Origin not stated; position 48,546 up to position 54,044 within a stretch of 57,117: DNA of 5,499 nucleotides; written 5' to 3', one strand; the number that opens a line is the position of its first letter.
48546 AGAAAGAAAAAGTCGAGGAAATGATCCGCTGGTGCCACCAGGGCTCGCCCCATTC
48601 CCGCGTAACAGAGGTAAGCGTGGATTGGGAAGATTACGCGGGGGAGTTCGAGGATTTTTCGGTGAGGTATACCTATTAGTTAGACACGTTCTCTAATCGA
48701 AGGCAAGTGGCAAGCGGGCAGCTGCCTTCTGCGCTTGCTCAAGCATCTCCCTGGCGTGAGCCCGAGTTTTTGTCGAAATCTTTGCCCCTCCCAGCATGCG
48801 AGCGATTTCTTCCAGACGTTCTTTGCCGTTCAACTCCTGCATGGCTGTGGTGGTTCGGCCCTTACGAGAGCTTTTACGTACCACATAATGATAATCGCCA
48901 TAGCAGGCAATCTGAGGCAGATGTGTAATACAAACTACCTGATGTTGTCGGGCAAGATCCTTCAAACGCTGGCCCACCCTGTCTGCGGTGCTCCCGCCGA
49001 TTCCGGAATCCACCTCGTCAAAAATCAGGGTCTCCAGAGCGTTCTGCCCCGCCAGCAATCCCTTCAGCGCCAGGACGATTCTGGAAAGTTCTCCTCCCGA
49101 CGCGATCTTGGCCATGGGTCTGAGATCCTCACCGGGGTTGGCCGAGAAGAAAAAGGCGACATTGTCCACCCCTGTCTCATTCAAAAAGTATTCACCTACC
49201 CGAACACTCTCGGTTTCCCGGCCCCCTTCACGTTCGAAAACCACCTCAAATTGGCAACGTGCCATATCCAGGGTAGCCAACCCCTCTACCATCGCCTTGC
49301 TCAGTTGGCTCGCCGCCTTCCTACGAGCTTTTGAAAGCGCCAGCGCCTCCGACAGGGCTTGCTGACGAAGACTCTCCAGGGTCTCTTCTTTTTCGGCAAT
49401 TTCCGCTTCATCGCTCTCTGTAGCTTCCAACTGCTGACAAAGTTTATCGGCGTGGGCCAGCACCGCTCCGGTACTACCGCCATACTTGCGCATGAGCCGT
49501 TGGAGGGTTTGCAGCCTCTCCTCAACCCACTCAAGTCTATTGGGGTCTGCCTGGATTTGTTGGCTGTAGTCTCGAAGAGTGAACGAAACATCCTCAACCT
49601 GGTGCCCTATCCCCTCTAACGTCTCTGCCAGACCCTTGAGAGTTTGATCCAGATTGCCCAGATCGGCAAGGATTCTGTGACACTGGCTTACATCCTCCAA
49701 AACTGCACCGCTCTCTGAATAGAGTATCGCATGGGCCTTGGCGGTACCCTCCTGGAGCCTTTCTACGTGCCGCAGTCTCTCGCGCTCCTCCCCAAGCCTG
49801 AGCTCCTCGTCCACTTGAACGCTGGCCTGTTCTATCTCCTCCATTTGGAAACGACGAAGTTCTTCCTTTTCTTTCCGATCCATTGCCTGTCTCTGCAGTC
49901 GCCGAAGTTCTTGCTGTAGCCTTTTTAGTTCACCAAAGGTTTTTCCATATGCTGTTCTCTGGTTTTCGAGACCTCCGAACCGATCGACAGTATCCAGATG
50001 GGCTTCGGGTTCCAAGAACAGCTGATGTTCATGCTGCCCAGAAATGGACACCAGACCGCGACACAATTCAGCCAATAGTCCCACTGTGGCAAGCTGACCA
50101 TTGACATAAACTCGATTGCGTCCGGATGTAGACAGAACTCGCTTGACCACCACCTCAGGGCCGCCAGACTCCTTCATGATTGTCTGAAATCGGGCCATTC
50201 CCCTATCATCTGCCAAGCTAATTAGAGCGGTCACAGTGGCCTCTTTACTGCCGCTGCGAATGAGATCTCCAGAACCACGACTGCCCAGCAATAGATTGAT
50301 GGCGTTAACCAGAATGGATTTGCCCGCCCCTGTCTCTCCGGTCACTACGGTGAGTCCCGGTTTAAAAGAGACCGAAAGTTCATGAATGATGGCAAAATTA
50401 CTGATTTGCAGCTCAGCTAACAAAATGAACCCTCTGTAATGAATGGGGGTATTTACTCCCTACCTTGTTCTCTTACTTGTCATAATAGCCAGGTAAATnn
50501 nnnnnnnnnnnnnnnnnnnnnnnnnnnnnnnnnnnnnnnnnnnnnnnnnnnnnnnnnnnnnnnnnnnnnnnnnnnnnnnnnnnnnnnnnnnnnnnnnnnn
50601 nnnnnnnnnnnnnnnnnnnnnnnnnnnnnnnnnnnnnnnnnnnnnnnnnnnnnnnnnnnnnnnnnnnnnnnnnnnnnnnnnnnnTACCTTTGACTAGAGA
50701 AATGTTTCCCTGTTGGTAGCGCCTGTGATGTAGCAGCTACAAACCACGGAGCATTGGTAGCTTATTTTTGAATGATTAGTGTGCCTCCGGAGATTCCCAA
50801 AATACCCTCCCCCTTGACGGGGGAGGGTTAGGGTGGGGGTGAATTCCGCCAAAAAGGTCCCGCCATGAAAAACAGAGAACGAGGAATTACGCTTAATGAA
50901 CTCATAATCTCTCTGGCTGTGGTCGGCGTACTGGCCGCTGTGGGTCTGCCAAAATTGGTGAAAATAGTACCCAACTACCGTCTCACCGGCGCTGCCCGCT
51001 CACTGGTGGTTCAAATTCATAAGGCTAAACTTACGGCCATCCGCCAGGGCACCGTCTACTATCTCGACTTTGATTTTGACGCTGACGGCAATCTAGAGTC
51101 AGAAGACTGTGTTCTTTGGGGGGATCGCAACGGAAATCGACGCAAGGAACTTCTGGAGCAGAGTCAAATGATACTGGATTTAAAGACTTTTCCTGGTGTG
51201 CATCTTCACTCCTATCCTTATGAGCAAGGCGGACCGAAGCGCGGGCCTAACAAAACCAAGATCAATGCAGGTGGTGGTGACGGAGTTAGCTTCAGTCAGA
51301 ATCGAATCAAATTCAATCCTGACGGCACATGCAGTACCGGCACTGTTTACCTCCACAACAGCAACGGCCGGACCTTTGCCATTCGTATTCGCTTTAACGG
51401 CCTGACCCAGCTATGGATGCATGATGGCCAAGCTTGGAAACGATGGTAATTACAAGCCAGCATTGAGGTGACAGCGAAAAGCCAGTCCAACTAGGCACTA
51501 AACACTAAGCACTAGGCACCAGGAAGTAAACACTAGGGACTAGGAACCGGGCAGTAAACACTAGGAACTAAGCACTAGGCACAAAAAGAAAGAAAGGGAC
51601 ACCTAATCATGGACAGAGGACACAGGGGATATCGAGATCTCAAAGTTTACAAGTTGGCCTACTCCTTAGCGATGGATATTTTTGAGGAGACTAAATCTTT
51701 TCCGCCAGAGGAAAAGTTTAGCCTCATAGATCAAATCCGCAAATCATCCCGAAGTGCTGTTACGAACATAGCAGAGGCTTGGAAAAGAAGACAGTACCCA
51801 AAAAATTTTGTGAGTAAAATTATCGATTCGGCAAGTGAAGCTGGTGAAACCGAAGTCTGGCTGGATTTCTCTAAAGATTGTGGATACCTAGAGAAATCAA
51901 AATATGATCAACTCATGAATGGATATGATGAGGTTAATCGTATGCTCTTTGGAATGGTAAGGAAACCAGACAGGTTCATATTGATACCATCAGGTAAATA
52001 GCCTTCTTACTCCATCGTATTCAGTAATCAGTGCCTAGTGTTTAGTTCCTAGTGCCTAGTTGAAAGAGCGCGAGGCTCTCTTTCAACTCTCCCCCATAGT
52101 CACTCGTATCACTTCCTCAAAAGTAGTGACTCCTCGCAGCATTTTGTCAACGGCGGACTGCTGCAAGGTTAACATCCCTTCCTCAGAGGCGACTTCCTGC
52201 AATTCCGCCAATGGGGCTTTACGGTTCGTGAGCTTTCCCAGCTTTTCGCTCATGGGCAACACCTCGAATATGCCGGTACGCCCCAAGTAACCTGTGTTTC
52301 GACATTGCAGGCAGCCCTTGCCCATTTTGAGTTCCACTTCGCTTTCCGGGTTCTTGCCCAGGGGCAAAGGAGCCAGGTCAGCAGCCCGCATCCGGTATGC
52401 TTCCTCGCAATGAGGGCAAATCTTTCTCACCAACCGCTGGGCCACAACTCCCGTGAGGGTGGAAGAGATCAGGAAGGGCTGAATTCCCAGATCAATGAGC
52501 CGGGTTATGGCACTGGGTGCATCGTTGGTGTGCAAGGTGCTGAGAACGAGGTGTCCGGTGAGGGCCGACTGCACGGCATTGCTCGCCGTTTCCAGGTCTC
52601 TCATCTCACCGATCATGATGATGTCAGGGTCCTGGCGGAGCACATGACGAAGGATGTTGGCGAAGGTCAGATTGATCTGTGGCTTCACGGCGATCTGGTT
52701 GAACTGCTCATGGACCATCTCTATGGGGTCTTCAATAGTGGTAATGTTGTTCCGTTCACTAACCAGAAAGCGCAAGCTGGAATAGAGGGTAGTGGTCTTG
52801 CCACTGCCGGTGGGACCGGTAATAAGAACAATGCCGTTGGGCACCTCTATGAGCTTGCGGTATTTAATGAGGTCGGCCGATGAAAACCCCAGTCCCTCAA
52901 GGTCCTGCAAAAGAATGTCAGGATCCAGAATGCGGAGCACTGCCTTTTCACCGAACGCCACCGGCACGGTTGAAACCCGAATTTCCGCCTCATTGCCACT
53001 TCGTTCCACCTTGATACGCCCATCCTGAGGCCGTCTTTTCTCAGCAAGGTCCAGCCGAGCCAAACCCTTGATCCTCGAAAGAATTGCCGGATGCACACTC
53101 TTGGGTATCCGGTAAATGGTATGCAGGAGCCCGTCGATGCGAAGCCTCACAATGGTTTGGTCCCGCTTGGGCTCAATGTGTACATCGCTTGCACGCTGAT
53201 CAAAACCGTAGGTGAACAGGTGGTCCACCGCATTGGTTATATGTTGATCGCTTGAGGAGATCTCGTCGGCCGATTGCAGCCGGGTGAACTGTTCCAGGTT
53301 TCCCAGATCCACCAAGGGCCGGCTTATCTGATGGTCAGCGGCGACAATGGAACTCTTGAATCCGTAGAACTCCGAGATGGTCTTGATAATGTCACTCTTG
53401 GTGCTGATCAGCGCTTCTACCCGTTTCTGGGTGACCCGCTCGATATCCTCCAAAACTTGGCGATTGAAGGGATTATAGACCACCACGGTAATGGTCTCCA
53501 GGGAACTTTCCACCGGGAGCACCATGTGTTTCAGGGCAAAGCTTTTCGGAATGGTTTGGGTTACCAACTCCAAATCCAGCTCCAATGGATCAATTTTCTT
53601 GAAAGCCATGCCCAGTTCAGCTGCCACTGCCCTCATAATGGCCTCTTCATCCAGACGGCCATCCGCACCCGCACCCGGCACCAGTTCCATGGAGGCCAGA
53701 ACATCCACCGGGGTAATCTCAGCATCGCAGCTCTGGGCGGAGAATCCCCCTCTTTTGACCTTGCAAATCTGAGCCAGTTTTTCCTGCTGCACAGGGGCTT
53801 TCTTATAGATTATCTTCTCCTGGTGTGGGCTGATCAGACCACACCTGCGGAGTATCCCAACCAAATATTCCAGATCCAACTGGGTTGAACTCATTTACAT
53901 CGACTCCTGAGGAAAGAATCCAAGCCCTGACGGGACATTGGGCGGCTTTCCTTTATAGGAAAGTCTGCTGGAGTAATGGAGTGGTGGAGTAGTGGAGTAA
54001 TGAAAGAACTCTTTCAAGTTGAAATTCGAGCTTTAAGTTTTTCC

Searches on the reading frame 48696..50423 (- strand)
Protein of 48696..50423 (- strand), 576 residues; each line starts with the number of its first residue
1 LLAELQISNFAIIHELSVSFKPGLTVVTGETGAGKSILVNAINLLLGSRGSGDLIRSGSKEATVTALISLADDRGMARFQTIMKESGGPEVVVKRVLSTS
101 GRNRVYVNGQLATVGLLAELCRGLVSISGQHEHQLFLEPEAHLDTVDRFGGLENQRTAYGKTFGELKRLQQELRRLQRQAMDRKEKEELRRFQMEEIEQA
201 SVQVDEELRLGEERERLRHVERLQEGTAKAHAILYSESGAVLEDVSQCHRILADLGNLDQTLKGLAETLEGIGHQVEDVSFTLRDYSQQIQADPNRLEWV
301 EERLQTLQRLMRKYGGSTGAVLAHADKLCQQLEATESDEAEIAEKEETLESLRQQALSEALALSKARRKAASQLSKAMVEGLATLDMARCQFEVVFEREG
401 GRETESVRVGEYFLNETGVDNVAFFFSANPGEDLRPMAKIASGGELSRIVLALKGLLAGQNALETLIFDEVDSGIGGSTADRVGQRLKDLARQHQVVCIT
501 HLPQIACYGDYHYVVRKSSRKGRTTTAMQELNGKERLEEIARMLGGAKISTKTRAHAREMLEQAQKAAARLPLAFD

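Call 37: search_protein_families(library=pfam, proteins=[window:48696-50423:-], max_evalue=0.00001)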
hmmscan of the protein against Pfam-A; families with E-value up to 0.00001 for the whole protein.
window:48696-50423:- (576 aa): 3 families
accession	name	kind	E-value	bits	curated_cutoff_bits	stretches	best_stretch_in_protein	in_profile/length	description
PF02463.25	SMC_N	-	6.6e-17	62.1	40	1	2-515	2-211/220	RecF/RecN/SMC N terminal domain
PF13476.12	AAA_23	-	1.3e-13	52.5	27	1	4-207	1-199/201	AAA domain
PF13304.12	AAA_21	-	5.9e-07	30.3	27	0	24-88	1-69/304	AAA domain, putative AbiEii toxin, Type IV TA system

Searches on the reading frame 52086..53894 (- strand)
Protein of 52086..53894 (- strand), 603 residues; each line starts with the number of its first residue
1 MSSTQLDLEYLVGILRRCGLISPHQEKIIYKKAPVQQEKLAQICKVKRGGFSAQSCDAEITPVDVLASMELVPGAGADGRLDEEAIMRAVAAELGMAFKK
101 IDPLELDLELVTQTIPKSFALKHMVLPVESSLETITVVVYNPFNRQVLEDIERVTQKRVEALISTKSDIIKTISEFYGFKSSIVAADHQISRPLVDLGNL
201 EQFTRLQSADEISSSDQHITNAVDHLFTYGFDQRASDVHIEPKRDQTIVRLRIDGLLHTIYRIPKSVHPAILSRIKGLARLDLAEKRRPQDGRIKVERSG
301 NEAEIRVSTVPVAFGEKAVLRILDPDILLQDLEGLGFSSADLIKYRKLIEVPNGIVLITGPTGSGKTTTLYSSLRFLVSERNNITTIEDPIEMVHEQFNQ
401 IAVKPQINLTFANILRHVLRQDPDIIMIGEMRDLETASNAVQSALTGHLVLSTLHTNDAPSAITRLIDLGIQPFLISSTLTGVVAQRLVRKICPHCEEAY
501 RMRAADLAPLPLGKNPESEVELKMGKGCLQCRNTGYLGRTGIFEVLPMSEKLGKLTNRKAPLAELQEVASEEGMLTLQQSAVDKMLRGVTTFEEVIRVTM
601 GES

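Call 37: search_protein_families(library=pfam, proteins=[window:52086-53894:-], max_evalue=0.00001)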
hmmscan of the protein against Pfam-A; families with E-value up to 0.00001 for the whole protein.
window:52086-53894:- (603 aa): 2 families
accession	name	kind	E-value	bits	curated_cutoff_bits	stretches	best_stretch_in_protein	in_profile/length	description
PF00437.27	T2SSE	-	3.3e-120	401.6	24.9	1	215-597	4-370/370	Type II/IV secretion system protein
PF05157.20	MshEN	-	9.2e-18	64.5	23.1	1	94-180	1-87/90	MshEN domain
